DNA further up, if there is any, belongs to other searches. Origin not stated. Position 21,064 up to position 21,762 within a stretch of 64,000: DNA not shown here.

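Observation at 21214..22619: Integrase N-terminal DNA-binding fragment translationally coupled (TAATG) to a standalone SIR2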

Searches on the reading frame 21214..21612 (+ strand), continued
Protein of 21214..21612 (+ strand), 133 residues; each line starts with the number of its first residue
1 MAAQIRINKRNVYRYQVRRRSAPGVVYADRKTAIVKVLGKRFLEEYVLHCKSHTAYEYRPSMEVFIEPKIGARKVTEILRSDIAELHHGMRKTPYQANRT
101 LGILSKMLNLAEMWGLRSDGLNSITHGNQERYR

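Call 58: list_cluster_members(proteins=[P0122, L063:3594-3998:+, L062:4732-4998:+])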
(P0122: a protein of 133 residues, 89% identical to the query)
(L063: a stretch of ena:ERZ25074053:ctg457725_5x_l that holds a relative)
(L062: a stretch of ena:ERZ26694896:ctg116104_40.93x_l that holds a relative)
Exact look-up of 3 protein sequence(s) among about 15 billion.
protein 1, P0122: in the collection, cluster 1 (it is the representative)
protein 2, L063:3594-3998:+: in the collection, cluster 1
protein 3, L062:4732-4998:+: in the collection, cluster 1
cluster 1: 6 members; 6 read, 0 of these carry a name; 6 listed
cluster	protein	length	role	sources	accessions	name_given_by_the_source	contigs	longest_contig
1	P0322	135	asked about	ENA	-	-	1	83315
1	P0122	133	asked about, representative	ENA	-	-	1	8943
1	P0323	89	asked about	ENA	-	-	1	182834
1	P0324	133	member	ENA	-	-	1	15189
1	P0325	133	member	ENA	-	-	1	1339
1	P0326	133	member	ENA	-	-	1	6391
